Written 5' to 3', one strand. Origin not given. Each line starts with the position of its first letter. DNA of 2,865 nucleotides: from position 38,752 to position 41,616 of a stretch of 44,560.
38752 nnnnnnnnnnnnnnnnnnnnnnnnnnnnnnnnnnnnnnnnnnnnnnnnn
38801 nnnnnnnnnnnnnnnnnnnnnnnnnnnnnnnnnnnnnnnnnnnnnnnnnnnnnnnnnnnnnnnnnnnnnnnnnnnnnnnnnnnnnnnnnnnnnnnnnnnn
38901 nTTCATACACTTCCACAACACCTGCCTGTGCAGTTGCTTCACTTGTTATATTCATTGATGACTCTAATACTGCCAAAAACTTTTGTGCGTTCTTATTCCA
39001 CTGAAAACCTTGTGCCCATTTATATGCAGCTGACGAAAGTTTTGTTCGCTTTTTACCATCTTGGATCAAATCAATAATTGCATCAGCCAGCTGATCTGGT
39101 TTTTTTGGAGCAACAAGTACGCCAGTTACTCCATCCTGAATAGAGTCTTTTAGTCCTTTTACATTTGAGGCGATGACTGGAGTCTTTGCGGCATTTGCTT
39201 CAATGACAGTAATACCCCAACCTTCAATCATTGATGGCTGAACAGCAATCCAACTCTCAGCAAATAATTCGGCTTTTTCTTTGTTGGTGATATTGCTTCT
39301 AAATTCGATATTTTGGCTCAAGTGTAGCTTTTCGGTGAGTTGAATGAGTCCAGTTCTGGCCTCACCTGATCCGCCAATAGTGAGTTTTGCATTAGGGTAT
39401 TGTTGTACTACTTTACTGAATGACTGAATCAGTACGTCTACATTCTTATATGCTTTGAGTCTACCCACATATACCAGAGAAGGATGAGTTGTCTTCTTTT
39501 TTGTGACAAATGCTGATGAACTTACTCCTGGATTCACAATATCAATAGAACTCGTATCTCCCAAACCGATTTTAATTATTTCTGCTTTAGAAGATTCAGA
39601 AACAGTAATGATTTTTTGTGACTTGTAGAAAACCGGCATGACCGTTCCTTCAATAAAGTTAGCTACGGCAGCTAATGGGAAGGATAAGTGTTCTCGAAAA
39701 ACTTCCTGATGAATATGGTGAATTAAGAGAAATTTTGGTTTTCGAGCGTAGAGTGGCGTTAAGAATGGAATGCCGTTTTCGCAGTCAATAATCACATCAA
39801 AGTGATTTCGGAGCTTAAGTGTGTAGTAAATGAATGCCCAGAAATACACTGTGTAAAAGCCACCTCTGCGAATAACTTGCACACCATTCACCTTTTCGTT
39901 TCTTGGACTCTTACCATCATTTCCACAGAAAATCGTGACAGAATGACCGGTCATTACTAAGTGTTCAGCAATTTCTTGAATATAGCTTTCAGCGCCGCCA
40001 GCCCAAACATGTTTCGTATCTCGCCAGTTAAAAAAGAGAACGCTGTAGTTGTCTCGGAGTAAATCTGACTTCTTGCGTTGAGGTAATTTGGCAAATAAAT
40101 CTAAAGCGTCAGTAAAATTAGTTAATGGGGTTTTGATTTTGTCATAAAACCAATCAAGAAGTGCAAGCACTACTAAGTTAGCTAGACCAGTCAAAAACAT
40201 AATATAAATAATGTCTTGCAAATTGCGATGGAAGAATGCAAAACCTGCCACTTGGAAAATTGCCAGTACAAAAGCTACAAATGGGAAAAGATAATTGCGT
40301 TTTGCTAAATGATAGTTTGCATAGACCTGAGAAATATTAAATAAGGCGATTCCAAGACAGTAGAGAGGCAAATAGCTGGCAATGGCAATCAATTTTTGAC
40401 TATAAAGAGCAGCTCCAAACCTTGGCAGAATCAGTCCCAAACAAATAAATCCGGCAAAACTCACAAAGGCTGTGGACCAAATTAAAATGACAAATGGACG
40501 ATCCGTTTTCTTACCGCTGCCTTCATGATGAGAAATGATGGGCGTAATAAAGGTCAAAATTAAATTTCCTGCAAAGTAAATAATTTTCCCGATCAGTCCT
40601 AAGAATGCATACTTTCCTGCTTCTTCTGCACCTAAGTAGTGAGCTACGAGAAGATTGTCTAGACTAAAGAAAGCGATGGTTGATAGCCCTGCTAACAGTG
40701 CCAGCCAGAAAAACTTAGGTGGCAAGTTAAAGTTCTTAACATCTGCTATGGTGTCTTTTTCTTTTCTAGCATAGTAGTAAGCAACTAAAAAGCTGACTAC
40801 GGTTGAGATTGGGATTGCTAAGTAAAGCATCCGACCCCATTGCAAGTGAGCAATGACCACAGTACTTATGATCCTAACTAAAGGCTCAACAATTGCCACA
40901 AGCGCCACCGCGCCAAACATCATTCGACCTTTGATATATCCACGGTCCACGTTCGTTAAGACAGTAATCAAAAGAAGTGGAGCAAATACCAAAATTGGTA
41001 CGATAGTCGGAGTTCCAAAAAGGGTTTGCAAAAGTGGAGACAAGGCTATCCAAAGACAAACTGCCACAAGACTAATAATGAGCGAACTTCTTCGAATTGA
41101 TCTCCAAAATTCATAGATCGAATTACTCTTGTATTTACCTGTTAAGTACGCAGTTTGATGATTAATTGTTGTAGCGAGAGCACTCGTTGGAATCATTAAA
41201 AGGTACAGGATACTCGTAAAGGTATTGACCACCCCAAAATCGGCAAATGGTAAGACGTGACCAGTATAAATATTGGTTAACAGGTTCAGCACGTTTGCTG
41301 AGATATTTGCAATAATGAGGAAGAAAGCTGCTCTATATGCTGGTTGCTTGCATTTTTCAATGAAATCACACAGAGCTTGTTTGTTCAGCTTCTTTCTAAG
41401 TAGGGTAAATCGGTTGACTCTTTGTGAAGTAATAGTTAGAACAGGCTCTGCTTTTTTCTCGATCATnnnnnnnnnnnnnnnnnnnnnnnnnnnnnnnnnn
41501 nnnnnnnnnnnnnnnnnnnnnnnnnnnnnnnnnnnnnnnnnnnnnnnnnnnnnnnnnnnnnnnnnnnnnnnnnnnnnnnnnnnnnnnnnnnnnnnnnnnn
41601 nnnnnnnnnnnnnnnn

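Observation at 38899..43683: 1594-aa four-module protein uniting a polyprenol-P GT2, a processive synthase, a Wzx-like flippase and a GT4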

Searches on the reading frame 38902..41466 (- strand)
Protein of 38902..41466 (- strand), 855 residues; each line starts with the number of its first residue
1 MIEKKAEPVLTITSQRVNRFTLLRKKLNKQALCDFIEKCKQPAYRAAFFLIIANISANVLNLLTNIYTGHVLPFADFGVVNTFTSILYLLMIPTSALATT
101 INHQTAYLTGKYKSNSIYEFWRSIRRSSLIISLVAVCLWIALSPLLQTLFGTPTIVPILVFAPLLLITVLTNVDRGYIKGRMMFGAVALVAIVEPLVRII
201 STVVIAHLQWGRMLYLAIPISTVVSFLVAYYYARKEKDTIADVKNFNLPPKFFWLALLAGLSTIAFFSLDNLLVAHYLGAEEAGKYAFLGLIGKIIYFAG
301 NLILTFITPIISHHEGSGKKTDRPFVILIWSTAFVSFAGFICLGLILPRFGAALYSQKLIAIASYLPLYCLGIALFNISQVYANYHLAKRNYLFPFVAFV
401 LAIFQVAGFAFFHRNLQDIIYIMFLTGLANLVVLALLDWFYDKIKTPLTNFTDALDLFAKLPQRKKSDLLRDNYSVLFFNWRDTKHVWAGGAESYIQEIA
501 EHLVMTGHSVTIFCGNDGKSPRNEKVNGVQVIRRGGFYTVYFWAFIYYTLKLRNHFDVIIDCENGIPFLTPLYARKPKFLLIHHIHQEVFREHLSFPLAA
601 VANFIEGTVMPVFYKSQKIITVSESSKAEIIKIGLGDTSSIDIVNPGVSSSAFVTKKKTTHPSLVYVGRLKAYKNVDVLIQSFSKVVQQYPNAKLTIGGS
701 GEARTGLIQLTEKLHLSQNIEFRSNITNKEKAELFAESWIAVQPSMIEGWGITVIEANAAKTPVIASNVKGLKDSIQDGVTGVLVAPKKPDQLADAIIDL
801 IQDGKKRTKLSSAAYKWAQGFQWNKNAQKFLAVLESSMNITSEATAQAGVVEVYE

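Call 20: predict_structure(alignment_id=A1)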
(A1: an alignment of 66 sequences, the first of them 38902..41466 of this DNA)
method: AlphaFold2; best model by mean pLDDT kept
length: 855 residues; sequences in the alignment: 66
mean_pLDDT: 89.4   pTM: 0.79
mean pLDDT of the five models: 89.4, 88.6, 87.3, 87.0, 86.9
residues with pLDDT >= 90: 580; 70-90: 219; 50-70: 43; < 50: 13
segments of 3 or more residues with pLDDT < 50: 1-11
pLDDT, mean of each block of 10 residues (from residue 1): 41 72 70 78 86 90 79 81 84 95 94 83 95 95 90 86 92 96 93 94 91 86 96 82 74 94 88 91 92 91 93 92 94 95 93 78 96 97 96 95 95 96 97 97 87 81 59 89 83 94 94 89 90 87 92 92 88 93 88 88 91 93 95 94 93 90 96 95 98 97 95 98 91 96 91 94 96 95 97 98 98 95 95 88 60 51
secondary structure, 60 per line:
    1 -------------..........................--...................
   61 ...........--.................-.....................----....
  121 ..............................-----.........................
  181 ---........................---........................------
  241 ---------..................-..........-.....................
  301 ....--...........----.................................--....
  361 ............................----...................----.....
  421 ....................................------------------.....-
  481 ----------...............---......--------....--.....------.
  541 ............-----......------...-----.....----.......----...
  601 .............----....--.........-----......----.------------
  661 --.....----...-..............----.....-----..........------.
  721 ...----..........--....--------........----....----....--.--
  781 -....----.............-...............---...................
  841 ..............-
elements in order (helices of 4 or more, strands of 3 or more residues): H14-39 H42-71 H74-90 H92-112 H117-150 H156-180 H184-207 H211-234 H250-267 H269-278 H280-304 H307-317 H322-354 H357-388 H393-411 H416-456 E475-479 H491-505 E509-514 E523-526 E529-533 H540-552 E558-563 E578-582 H587-593 H598-613 E618-621 H624-632 E641-643 E663-667 H676-689 E694-698 H704-713 E720-723 H728-737 E740-743 H752-759 E764-767 H772-775 E782-785 H790-802 H804-818 H823-854

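Call 24: fold_search(model_id=the predicted structure, library=pdb)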
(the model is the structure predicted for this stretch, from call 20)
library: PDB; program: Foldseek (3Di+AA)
matches with E <= 10: 926; with E <= 0.001: 439
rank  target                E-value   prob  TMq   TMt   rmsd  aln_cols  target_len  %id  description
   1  3c48_A                1.9e-16  1.00  0.23  0.46  12.1       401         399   20  Structure of the retaining glycosyltransferase MshA: The first step in mycothiol biosynthesis. Organism: Corynebacteri (released 2008-03-25)
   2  3c48_B                2.6e-16  1.00  0.23  0.46  11.9       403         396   19  Structure of the retaining glycosyltransferase MshA: The first step in mycothiol biosynthesis. Organism: Corynebacteri (released 2008-03-25)
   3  3c4q_A                6.7e-16  1.00  0.38  0.80   2.9       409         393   20  Structure of the retaining glycosyltransferase MshA : The first step in mycothiol biosynthesis. Organism : Corynebacte (released 2008-04-01)
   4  6kih_A                1.6e-15  1.00  0.38  0.78   3.5       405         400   20  Sucrose-phosphate synthase (tll1590) from Thermosynechococcus elongatus (released 2020-05-27)
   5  6d9t                  1.9e-15  1.00  0.36  0.78   4.0       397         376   18  BshA from Staphylococcus aureus complexed with UDP (released 2019-05-08)
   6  6n1x                  2.0e-15  1.00  0.37  0.79   3.9       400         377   18  BshA from Staphylococcus aureus complexed with UDP and N-acetylglucosamine (released 2019-08-21)
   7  3c4q_B                2.4e-15  1.00  0.38  0.80   2.9       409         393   19  Structure of the retaining glycosyltransferase MshA : The first step in mycothiol biosynthesis. Organism : Corynebacte (released 2008-04-01)
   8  7qsg_A                4.4e-15  1.00  0.37  0.78   3.7       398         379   19  Methylmannose polysaccharide mannosyltransferase from M. hassiacum (released 2023-01-25)
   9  6kih_B                9.0e-15  1.00  0.38  0.79   3.5       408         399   19  Sucrose-phosphate synthase (tll1590) from Thermosynechococcus elongatus (released 2020-05-27)
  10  3mbo_D                3.8e-14  1.00  0.35  0.76   4.3       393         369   18  Crystal Structure of the Glycosyltransferase BaBshA bound with UDP and L-malate (released 2010-09-29)
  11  5d01_A                4.4e-14  1.00  0.34  0.77   4.5       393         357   15  Crystal structure of BshA from B. subtilis complexed with N-acetylglucosaminyl-malate (released 2016-09-07)
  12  5d00_B                6.1e-14  1.00  0.35  0.79   4.4       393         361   15  Crystal structure of BshA from B. subtilis complexed with N-acetylglucosaminyl-malate and UMP (released 2016-09-07)
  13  3l01_A                7.2e-14  1.00  0.34  0.63   5.3       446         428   20  Crystal structure of monomeric glycogen synthase from Pyrococcus abyssi (released 2010-12-29)
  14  2bis_A                2.1e-13  1.00  0.34  0.62   5.6       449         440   19  Structure of glycogen synthase from Pyrococcus abyssi (released 2005-11-28)
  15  5d00_A                2.2e-13  1.00  0.34  0.77   4.7       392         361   16  Crystal structure of BshA from B. subtilis complexed with N-acetylglucosaminyl-malate and UMP (released 2016-09-07)
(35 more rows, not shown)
